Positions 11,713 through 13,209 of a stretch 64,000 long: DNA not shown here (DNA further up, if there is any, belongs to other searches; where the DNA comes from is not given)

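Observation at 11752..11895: Orphan, synonymous-only duplicate of the first 11 codons of tsaD 110 bp upstream of the real start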

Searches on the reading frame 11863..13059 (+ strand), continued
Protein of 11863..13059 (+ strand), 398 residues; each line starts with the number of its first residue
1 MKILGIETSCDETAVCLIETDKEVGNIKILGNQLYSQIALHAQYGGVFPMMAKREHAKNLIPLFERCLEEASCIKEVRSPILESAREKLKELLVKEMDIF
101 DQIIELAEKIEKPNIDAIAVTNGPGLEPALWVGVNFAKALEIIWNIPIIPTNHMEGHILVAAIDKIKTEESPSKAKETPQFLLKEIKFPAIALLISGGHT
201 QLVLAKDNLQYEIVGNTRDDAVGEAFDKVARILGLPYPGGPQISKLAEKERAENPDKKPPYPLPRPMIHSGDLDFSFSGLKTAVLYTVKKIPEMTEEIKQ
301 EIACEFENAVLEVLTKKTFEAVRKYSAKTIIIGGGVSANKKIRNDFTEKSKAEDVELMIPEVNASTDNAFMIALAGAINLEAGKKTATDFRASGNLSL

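Call 52: find_homologous_proteins(query=L083:2580-3776:+, max_evalue=1e-100)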
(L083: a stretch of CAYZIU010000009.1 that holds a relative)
Query L083:2580-3776:+ (399 aa): 5385 proteins with E <= 1e-100 among 8000 candidates; the best 120 are listed.
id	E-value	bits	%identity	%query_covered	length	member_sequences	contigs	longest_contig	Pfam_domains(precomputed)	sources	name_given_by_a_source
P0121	4.8e-247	837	97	100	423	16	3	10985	PF00814.32,PF22521.3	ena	-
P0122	1.1e-235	800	92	100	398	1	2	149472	PF00814.32,PF22521.3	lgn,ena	-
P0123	4.2e-134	465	59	100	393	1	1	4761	PF00814.32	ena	-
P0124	7.4e-134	465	56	100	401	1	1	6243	PF00814.32,PF22521.3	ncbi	-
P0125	1.8e-133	463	58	100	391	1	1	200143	PF00814.32,PF22521.3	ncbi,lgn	ncbi:MAG: tRNA (adenosine(37)-N6)-threonylcarbamoyltransferase complex transferase subunit TsaD [Pat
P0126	5.1e-132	459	57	100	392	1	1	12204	PF00814.32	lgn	-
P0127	1.1e-131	458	56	100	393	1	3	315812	PF00814.32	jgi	jgi:N6-L-threonylcarbamoyladenine synthase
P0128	1.1e-131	457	57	100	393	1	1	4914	PF00814.32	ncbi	-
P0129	1.2e-131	457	56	100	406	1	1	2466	PF00814.32,PF22521.3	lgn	-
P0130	4.5e-131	455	53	99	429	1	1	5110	PF00814.32,PF22521.3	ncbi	-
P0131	6.2e-131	455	54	100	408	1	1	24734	PF00814.32,PF22521.3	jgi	jgi:N6-L-threonylcarbamoyladenine synthase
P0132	6.3e-131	455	55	100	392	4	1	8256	PF00814.32,PF22521.3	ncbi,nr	ncbi:tRNA (adenosine(37)-N6)-threonylcarbamoyltransferase complex transferase subunit TsaD [Candidat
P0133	8.8e-131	455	55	100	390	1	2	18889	PF00814.32,PF22521.3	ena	-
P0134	1.2e-130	454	55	100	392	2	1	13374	PF00814.32,PF22521.3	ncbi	-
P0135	1.3e-130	454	58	100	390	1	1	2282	PF00814.32,PF22521.3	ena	-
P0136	3.2e-130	453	56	100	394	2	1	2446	PF00814.32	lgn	-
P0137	3.3e-130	453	56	100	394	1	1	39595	PF00814.32,PF22521.3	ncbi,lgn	-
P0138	3.4e-130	453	53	100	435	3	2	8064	PF00814.32,PF22521.3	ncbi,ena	-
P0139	5.1e-130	452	52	100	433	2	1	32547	PF00814.32,PF22521.3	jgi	-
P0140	5.9e-130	452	53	100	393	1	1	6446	PF00814.32,PF22521.3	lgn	-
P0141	8.2e-130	451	55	100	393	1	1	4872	PF00814.32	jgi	jgi:N6-L-threonylcarbamoyladenine synthase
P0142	9.1e-130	451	54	100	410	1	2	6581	PF00814.32,PF22521.3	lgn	-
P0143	1.6e-129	450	54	100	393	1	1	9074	PF00814.32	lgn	-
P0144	2.3e-129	450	54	100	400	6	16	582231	PF00814.32,PF22521.3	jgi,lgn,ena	jgi:N6-L-threonylcarbamoyladenine synthase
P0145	2.7e-129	450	55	99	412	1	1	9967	PF00814.32,PF22521.3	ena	-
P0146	3.0e-129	450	55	100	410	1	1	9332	PF00814.32,PF22521.3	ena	-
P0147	3.2e-129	449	54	100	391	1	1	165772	PF00814.32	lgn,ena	-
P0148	3.3e-129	449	57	100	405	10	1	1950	PF00814.32,PF22521.3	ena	-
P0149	3.6e-129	449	55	100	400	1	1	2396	PF00814.32,PF22521.3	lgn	-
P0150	4.1e-129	449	55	100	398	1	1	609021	PF00814.32,PF22521.3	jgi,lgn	-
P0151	4.3e-129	449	54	100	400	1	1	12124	PF00814.32,PF22521.3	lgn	-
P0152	4.5e-129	449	57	100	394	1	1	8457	PF00814.32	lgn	-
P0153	7.9e-129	448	56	100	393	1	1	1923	PF00814.32,PF22521.3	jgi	jgi:N6-L-threonylcarbamoyladenine synthase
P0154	8.3e-129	448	53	100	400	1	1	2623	PF00814.32,PF22521.3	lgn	-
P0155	8.5e-129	448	53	100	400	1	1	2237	PF00814.32,PF22521.3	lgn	-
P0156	1.0e-128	448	53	100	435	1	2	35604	PF00814.32,PF22521.3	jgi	jgi:N6-L-threonylcarbamoyladenine synthase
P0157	1.2e-128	448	55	100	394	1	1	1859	PF00814.32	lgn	-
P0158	1.2e-128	448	53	100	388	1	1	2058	PF00814.32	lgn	-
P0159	1.3e-128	447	54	100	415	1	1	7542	PF00814.32,PF22521.3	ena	-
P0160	1.4e-128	447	53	100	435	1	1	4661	PF00814.32,PF22521.3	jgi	jgi:N6-L-threonylcarbamoyladenine synthase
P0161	1.6e-128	447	54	100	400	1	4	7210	PF00814.32,PF22521.3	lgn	-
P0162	1.6e-128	447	56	100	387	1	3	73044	PF00814.32,PF22521.3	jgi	jgi:N6-L-threonylcarbamoyladenine synthase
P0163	1.8e-128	447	54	100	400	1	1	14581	PF00814.32,PF22521.3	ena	-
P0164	1.8e-128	447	54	100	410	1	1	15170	PF00814.32,PF22521.3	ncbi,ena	-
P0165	2.3e-128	447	54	100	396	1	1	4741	PF00814.32,PF22521.3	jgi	-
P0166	2.4e-128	447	57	100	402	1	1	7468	PF00814.32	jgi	-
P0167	2.4e-128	446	56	100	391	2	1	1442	PF00814.32,PF22521.3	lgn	-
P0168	2.5e-128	446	53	100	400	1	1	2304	PF00814.32,PF22521.3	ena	-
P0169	2.6e-128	446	54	100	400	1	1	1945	PF00814.32,PF22521.3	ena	-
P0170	2.6e-128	446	54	100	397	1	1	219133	PF00814.32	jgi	jgi:N6-L-threonylcarbamoyladenine synthase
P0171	3.0e-128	446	53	100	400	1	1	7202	PF00814.32,PF22521.3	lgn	-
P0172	3.1e-128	446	55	100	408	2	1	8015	PF00814.32,PF22521.3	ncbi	-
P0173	3.2e-128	446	55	100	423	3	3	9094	PF00814.32,PF22521.3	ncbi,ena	-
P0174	3.3e-128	446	53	100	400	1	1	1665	PF00814.32,PF22521.3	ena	-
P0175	3.3e-128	446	54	100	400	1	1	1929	PF00814.32,PF22521.3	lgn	-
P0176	3.6e-128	446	54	100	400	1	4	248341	PF00814.32,PF22521.3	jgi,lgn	jgi:N6-L-threonylcarbamoyladenine synthase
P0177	4.3e-128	446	53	100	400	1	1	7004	PF00814.32,PF22521.3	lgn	-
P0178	4.4e-128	446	55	100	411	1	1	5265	PF00814.32,PF22521.3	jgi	-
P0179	5.5e-128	445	53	100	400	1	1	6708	PF00814.32,PF22521.3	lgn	-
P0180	6.3e-128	445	56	100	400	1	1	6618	PF00814.32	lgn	-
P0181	8.1e-128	445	53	100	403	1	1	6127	PF00814.32,PF22521.3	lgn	-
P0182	9.1e-128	445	53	100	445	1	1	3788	PF00814.32,PF22521.3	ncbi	-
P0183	9.4e-128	445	53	100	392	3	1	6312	PF00814.32,PF22521.3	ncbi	-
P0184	1.0e-127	444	55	100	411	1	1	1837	PF00814.32,PF22521.3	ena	-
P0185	1.1e-127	444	54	100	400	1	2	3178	PF00814.32,PF22521.3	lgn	-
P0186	1.7e-127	444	55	100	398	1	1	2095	PF00814.32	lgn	-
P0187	3.0e-127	443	55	100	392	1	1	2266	PF00814.32,PF22521.3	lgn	-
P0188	5.8e-127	442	54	100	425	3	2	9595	PF00814.32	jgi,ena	-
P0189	7.4e-127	442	54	100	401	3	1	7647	PF00814.32,PF22521.3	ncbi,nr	ncbi:MAG: hypothetical protein QG563_509 [Patescibacteria group bacterium]|nr:hypothetical protein [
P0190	8.2e-127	441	53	100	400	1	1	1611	PF00814.32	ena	-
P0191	1.1e-126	441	54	100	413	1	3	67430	PF00814.32,PF22521.3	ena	-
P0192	1.2e-126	441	55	100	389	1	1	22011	PF00814.32,PF22521.3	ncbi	-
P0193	1.4e-126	441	55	100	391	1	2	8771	PF00814.32,PF22521.3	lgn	-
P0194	2.0e-126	440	53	100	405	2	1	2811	PF00814.32,PF22521.3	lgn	-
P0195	3.3e-126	439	54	100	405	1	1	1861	PF00814.32,PF22521.3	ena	-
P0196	3.8e-126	439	52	100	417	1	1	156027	PF00814.32,PF22521.3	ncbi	-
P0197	4.3e-126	439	55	100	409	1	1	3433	PF00814.32,PF22521.3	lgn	-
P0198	5.1e-126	439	55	100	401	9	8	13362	PF00814.32,PF22521.3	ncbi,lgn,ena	-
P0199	6.8e-126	438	57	100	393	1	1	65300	PF00814.32,PF22521.3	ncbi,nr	ncbi:MAG: tRNA (adenosine(37)-N6)-threonylcarbamoyltransferase complex transferase subunit TsaD [Pat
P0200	7.5e-126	438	53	100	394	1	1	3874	PF00814.32,PF22521.3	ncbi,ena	ncbi:MAG: tRNA (adenosine(37)-N6)-threonylcarbamoyltransferase complex transferase subunit TsaD [Pat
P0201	1.0e-125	438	53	100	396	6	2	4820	PF00814.32,PF22521.3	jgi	jgi:N6-L-threonylcarbamoyladenine synthase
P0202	1.3e-125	438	55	100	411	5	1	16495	PF00814.32,PF22521.3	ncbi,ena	-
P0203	1.3e-125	437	55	100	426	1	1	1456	PF00814.32,PF22521.3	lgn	-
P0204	1.6e-125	437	52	100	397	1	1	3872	PF00814.32,PF22521.3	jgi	-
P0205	1.8e-125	437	54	100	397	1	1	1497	PF00814.32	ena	-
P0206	1.9e-125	437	55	100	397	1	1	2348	PF00814.32,PF22521.3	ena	-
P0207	1.9e-125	437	53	100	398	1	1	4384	PF00814.32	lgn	-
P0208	2.0e-125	437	53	100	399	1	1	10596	PF00814.32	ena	-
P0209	2.3e-125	437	53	100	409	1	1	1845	PF00814.32,PF22521.3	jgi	jgi:N6-L-threonylcarbamoyladenine synthase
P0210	2.8e-125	436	52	100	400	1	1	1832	PF00814.32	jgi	jgi:N6-L-threonylcarbamoyladenine synthase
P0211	3.0e-125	436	53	100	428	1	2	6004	PF00814.32,PF22521.3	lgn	-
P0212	3.1e-125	436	51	100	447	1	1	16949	PF00814.32,PF22521.3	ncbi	-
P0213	3.5e-125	436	54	99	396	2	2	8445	PF00814.32,PF22521.3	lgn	-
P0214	3.6e-125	436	53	100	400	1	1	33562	PF00814.32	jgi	jgi:N6-L-threonylcarbamoyladenine synthase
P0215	4.2e-125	436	52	100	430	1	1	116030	PF00814.32,PF22521.3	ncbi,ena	ncbi:MAG: tRNA (adenosine(37)-N6)-threonylcarbamoyltransferase complex transferase subunit TsaD [Can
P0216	4.3e-125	436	53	100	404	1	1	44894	PF00814.32,PF22521.3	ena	-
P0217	5.0e-125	436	52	100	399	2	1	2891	PF00814.32,PF22521.3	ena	-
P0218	5.4e-125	435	53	100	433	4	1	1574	PF00814.32,PF22521.3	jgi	-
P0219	6.0e-125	435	52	100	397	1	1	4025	PF00814.32,PF22521.3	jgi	-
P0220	7.5e-125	435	54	100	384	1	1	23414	PF00814.32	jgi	jgi:N6-L-threonylcarbamoyladenine synthase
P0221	8.1e-125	435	53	100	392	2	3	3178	PF00814.32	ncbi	-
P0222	8.2e-125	435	54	100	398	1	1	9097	PF00814.32,PF22521.3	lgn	-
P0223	8.8e-125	435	52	100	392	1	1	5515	PF00814.32,PF22521.3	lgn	-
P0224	8.8e-125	435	52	100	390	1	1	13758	PF00814.32,PF22521.3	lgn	-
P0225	1.1e-124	434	54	100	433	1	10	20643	PF00814.32,PF22521.3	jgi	jgi:N6-L-threonylcarbamoyladenine synthase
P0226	1.2e-124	434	53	100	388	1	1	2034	PF00814.32,PF22521.3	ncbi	-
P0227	1.4e-124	434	51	100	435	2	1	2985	PF00814.32,PF22521.3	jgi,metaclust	metaclust:\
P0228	1.5e-124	434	54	100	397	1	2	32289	PF00814.32,PF22521.3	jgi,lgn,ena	-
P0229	1.6e-124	434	54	100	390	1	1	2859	PF00814.32,PF22521.3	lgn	-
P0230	1.8e-124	434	53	100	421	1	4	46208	PF00814.32,PF22521.3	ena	-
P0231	1.8e-124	434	53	100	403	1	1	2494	PF00814.32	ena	-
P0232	2.0e-124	434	51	100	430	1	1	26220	PF00814.32,PF22521.3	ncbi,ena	-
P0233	2.1e-124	434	55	100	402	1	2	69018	PF00814.32,PF22521.3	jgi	jgi:N6-L-threonylcarbamoyladenine synthase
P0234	2.3e-124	433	55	100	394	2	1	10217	PF00814.32,PF22521.3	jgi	-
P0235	2.3e-124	433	53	100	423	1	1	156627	PF00814.32,PF22521.3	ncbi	-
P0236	2.3e-124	433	53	100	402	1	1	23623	PF00814.32,PF22521.3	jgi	jgi:N6-L-threonylcarbamoyladenine synthase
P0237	2.5e-124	433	54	100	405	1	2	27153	PF00814.32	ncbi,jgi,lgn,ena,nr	ncbi:MAG: tRNA (adenosine(37)-N6)-threonylcarbamoyltransferase complex transferase subunit TsaD [Can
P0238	3.2e-124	433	51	100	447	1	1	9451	PF00814.32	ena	-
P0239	3.8e-124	433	53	100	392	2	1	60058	PF00814.32,PF22521.3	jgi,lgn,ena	-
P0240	4.0e-124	433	54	100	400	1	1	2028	PF00814.32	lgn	-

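Call 55: find_encoding_contigs(protein=P0173, flank=4000, max_places=4)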
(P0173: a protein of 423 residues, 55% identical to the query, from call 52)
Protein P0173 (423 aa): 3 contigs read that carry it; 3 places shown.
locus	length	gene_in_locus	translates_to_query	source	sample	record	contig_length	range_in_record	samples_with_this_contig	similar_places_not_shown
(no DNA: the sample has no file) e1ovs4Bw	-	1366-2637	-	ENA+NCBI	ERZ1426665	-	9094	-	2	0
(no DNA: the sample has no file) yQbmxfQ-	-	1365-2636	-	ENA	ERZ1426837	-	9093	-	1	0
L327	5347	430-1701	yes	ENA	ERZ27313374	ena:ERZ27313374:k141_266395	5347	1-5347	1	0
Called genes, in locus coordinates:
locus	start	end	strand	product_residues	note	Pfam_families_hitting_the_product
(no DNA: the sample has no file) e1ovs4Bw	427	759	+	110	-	PF01741:MscL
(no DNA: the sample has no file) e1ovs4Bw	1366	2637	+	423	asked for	PF00814:TsaD, PF22521:HypF_C_2 (weak)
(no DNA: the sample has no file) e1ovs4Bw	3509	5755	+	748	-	PF00133:tRNA-synt_1, PF09334:tRNA-synt_1g, PF08264:Anticodon_1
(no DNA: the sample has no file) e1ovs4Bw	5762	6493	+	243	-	PF13367:PrsW-protease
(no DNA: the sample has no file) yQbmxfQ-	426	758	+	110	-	PF01741:MscL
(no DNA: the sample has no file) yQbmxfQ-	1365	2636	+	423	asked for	PF00814:TsaD, PF22521:HypF_C_2 (weak)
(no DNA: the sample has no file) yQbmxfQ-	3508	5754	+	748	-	PF00133:tRNA-synt_1, PF09334:tRNA-synt_1g, PF08264:Anticodon_1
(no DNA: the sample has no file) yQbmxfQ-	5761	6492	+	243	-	PF13367:PrsW-protease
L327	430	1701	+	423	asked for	PF00814:TsaD, PF22521:HypF_C_2 (weak)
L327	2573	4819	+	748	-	PF00133:tRNA-synt_1, PF09334:tRNA-synt_1g, PF08264:Anticodon_1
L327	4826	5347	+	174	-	?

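Call 56: find_encoding_contigs(protein=P0122, flank=4000, max_places=3)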
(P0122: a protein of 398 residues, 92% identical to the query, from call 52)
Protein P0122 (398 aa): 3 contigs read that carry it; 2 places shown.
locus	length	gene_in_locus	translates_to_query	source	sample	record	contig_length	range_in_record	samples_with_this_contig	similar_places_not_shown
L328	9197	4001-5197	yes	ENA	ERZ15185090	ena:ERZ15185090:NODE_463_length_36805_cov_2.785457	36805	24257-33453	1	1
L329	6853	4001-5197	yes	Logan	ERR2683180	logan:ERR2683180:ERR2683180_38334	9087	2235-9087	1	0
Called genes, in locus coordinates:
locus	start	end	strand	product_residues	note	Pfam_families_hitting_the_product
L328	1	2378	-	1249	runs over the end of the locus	-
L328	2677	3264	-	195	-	PF00625:Guanylate_kin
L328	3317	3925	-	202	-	PF00406:ADK (weak), PF13671:AAA_33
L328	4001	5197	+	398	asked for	PF00814:TsaD, PF22521:HypF_C_2 (weak)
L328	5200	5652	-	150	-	PF00583:Acetyltransf_1, PF13673:Acetyltransf_10, PF13508:Acetyltransf_7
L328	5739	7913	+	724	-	PF00133:tRNA-synt_1, PF09334:tRNA-synt_1g, PF00133:tRNA-synt_1, PF08264:Anticodon_1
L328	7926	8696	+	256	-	PF13367:PrsW-protease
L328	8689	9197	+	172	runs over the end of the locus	PF00011:HSP20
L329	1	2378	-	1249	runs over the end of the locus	-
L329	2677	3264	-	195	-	PF00625:Guanylate_kin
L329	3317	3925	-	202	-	PF00406:ADK (weak), PF13671:AAA_33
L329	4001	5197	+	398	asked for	PF00814:TsaD, PF22521:HypF_C_2 (weak)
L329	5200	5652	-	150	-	PF00583:Acetyltransf_1, PF13673:Acetyltransf_10, PF13508:Acetyltransf_7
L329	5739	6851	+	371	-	?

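Call 83: find_encoding_contigs(protein=P0005, flank=3000, max_places=2)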
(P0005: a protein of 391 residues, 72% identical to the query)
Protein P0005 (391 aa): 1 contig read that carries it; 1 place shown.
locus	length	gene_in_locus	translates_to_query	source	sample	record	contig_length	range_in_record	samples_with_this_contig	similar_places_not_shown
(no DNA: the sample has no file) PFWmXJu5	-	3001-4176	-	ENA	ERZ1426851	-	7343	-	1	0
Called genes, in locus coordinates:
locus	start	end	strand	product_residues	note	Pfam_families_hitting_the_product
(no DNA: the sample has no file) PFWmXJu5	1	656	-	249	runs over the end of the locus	PF01555:N6_N4_Mtase, PF01170:UPF0020 (weak), PF08241:Methyltransf_11 (faint), PF13649:Methyltransf_25 (weak), PF01555:N6_N4_Mtase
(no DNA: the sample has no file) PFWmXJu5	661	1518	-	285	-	PF04556:DpnII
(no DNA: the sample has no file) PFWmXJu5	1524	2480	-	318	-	PF02086:MethyltransfD12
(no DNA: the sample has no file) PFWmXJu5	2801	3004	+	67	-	-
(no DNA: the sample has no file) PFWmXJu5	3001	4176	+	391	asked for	PF00814:TsaD, PF22521:HypF_C_2 (weak)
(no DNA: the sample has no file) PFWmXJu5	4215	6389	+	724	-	PF00133:tRNA-synt_1, PF09334:tRNA-synt_1g, PF00133:tRNA-synt_1, PF08264:Anticodon_1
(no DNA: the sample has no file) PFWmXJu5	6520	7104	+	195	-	?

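Call 84: find_encoding_contigs(protein=P0006, flank=3000, max_places=2)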
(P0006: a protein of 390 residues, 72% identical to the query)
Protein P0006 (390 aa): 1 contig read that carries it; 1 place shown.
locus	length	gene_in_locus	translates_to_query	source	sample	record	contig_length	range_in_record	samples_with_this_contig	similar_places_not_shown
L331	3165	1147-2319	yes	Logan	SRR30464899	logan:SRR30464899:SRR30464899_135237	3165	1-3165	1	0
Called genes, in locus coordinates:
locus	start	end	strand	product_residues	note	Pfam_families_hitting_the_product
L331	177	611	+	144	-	-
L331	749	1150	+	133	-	-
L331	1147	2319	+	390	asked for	PF00814:TsaD, PF22521:HypF_C_2 (faint), PF00814:TsaD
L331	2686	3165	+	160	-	?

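Call 85: find_encoding_contigs(protein=P0004, flank=3000, max_places=2)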
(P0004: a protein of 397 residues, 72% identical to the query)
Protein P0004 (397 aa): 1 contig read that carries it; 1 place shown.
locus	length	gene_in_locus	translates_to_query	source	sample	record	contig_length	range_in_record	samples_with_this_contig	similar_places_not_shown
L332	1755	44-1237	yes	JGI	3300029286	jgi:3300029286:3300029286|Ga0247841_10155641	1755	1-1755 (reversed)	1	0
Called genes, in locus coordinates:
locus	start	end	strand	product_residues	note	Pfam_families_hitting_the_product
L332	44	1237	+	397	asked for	PF00814:TsaD, PF22521:HypF_C_2 (weak)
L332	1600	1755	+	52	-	?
